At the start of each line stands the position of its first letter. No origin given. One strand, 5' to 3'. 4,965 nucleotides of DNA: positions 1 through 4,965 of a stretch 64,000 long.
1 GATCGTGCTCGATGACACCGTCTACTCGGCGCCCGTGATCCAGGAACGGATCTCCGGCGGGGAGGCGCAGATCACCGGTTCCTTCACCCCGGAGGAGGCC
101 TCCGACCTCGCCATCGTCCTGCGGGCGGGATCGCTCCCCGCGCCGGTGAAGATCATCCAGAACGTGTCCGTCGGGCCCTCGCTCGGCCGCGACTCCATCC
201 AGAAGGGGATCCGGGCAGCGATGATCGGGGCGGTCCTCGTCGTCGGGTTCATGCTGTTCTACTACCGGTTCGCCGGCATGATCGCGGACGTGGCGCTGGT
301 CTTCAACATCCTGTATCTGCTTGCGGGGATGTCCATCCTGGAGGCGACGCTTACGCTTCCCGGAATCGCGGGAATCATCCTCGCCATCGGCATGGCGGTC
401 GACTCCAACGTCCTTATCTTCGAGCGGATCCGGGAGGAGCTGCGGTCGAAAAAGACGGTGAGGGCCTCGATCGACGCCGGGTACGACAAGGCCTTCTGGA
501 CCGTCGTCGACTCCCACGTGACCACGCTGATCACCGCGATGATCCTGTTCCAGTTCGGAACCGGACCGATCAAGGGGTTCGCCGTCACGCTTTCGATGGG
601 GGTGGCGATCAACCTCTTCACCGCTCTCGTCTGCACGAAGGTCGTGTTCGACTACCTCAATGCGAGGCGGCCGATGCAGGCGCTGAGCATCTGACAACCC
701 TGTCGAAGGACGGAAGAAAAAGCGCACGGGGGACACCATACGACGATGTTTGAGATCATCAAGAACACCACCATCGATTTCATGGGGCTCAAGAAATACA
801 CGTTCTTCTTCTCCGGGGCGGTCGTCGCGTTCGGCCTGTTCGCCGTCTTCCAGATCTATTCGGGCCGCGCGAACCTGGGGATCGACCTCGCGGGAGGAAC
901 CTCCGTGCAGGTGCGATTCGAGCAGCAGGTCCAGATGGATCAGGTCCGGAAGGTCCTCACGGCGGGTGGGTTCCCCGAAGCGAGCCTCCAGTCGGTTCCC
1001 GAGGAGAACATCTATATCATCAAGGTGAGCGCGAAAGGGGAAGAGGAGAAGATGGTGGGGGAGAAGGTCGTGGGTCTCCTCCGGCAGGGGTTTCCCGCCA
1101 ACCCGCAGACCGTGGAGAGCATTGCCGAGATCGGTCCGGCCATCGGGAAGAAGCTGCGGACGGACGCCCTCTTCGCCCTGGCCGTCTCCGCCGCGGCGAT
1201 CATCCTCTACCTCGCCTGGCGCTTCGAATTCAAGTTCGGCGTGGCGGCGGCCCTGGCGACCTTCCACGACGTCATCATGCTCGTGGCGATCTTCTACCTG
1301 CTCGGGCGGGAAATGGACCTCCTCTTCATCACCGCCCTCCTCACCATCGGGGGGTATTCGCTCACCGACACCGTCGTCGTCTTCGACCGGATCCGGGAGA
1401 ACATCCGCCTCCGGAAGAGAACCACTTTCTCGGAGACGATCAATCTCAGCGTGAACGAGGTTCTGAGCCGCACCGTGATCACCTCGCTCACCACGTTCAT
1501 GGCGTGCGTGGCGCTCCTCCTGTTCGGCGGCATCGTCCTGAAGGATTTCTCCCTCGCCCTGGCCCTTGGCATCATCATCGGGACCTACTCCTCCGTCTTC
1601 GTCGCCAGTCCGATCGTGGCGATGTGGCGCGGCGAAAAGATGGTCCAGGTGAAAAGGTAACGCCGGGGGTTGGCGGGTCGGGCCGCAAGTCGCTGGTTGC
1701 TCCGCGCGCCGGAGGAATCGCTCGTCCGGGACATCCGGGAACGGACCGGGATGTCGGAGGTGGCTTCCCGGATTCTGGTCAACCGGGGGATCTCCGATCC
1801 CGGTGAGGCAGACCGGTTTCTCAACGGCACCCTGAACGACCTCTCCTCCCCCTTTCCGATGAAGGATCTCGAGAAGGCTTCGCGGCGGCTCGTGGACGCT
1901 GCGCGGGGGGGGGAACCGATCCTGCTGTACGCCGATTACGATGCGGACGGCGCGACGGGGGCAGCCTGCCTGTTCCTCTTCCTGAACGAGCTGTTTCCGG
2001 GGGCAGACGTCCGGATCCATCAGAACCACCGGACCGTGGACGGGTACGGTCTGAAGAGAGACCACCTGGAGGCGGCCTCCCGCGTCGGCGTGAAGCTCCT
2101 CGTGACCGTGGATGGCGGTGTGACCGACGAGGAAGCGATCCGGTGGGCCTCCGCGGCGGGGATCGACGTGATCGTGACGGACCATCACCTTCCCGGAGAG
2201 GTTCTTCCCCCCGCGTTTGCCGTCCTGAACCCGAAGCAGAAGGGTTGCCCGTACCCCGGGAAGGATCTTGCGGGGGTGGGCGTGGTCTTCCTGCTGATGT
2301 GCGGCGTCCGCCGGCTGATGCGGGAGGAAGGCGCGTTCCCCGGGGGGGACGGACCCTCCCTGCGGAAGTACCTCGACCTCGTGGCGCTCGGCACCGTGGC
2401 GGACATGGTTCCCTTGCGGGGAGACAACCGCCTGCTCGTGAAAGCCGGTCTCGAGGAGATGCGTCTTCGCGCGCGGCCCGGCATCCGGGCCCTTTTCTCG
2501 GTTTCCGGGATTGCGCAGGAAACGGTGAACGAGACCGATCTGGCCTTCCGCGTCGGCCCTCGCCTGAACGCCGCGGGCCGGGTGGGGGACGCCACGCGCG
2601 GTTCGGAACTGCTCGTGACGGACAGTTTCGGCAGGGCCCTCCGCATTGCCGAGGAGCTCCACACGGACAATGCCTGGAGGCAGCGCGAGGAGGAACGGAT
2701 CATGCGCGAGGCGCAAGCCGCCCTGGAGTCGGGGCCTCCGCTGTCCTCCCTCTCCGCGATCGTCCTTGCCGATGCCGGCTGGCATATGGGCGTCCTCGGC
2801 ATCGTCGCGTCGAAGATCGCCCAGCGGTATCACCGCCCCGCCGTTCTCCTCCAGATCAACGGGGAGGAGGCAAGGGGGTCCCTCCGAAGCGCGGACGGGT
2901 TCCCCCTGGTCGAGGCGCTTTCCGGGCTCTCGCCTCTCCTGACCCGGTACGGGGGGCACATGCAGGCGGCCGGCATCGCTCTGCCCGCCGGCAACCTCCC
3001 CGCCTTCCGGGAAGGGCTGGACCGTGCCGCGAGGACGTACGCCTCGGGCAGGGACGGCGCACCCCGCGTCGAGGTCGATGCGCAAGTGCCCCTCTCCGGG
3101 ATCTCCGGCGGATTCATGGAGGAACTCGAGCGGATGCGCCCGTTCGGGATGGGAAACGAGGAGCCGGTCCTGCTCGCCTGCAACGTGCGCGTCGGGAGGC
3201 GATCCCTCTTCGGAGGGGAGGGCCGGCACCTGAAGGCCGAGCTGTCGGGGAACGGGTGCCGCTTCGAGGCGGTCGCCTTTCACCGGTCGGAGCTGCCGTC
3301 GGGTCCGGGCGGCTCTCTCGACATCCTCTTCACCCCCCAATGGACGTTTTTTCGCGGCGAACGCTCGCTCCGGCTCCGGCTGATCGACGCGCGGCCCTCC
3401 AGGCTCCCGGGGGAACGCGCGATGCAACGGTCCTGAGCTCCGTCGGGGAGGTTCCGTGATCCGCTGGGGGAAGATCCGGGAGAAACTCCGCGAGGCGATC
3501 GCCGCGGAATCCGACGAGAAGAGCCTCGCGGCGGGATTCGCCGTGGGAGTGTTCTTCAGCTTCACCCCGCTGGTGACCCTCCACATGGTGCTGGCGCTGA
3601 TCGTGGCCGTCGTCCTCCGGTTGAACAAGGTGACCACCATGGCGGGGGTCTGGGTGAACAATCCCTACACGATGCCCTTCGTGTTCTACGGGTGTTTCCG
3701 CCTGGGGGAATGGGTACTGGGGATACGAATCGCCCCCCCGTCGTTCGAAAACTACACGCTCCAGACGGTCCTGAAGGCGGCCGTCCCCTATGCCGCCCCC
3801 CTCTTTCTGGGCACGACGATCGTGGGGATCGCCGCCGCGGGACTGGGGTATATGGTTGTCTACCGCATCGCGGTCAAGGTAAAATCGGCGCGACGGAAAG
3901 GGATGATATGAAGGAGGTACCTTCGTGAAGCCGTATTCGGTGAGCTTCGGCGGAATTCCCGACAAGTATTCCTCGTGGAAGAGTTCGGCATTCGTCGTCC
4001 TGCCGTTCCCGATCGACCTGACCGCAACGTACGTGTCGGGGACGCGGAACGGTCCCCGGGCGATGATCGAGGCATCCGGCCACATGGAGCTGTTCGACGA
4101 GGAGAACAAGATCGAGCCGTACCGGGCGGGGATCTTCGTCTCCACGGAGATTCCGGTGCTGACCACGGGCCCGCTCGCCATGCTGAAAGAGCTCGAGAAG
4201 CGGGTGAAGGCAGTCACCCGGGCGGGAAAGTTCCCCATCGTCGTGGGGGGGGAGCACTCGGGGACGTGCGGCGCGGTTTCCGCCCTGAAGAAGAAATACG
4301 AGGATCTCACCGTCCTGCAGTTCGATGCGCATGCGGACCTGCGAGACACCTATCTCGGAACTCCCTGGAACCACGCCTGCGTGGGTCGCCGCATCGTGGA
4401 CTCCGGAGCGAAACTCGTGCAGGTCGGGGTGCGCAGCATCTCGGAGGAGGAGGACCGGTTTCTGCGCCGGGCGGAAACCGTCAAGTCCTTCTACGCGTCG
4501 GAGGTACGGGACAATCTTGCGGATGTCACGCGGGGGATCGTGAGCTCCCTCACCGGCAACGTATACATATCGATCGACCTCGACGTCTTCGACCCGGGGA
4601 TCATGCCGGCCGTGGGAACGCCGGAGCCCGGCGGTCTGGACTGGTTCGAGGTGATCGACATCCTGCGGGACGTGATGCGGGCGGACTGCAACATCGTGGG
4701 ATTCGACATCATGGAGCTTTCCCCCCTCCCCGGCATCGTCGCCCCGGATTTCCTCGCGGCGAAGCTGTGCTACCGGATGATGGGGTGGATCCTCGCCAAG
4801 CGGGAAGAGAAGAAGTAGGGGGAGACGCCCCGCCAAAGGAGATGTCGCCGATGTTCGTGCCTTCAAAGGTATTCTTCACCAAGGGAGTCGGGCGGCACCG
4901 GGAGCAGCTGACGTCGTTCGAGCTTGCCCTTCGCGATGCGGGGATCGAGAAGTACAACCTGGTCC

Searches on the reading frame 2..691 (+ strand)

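Call 35: search_protein_families(library=pfam, proteins=[window:2-691:+], max_evalue=0.0001)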
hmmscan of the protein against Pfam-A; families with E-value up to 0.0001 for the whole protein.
window:2-691:+ (230 aa): 4 families
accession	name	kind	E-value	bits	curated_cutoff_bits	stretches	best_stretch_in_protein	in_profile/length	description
PF02355.23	SecD_SecF_C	-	2.2e-21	76.6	20.5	1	49-211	13-178/189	Protein export membrane protein SecD/SecF, C-terminal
PF22599.2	SecDF_P1_head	-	5.5e-19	68.6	27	1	1-47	68-114/114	SecDF, P1 head subdomain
PF03176.21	MMPL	-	6.5e-07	29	20.5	1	95-209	179-292/333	MMPL family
PF00873.25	ACR_tran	-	8e-07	27.6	28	1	63-212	327-482/1021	AcrB/AcrD/AcrF family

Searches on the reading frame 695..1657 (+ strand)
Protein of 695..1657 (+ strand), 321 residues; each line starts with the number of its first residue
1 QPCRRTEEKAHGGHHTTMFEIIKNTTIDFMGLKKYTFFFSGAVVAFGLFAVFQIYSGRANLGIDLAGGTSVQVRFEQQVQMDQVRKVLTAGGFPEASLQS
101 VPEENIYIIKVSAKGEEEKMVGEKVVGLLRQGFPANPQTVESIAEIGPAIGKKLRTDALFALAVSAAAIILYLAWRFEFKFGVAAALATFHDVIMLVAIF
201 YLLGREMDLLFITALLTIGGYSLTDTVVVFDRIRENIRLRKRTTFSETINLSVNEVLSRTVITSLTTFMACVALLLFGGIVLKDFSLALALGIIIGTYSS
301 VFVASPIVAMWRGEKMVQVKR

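Call 35: search_protein_families(library=pfam, proteins=[window:695-1657:+], max_evalue=0.0001)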
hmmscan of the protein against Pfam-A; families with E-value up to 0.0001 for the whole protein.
window:695-1657:+ (321 aa): 2 families
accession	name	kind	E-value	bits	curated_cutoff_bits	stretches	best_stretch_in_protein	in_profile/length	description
PF02355.23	SecD_SecF_C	-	1.2e-60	204.6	20.5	1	139-312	14-187/189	Protein export membrane protein SecD/SecF, C-terminal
PF07549.19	Sec_GG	-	3.9e-07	29.8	20.3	1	60-79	9-28/28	SecD/SecF GG Motif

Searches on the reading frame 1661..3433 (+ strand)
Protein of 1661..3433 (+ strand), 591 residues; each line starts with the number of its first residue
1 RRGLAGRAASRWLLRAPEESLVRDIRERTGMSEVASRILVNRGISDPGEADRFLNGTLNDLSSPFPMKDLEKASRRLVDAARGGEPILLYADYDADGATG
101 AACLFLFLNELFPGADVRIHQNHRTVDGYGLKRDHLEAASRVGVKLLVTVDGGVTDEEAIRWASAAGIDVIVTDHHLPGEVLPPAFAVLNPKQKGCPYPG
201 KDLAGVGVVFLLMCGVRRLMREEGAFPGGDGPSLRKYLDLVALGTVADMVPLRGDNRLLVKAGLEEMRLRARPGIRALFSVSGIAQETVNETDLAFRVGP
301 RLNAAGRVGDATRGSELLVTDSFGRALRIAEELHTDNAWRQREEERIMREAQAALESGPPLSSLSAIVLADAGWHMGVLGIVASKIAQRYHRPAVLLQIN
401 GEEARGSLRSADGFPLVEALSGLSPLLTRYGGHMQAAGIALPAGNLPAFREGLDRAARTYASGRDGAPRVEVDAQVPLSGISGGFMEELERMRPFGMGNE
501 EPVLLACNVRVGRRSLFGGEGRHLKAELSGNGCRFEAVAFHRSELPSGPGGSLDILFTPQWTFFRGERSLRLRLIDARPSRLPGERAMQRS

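Call 35: search_protein_families(library=pfam, proteins=[window:1661-3433:+], max_evalue=0.0001)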
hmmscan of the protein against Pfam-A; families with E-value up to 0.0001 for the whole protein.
window:1661-3433:+ (591 aa): 3 families
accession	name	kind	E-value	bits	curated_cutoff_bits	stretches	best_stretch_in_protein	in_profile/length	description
PF17768.7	RecJ_OB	-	2.9e-24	85.6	27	1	472-576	1-107/107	RecJ OB domain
PF01368.27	DHH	-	7.4e-20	71.9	28.1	1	87-245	2-125/125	DHH family, N-terminal domain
PF02272.25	DHHA1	-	4.9e-13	49.9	25.9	1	366-457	4-100/102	DHHA1 domain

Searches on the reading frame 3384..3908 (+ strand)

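Call 35: search_protein_families(library=pfam, proteins=[window:3384-3908:+], max_evalue=0.0001)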
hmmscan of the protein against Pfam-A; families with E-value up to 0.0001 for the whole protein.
window:3384-3908:+ (175 aa): 1 family
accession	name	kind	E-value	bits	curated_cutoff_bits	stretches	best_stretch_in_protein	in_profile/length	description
PF09835.14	DUF2062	-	9.9e-34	116.8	27.4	1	32-171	5-146/147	Uncharacterized protein conserved in bacteria (DUF2062)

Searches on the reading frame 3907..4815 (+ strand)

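Call 35: search_protein_families(library=pfam, proteins=[window:3907-4815:+], max_evalue=0.0001)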
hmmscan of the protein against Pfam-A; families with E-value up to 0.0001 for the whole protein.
window:3907-4815:+ (303 aa): 1 family
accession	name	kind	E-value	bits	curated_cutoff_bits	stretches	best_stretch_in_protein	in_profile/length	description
PF00491.26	Arginase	-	4.4e-65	220.4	22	1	29-292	3-279/280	Arginase family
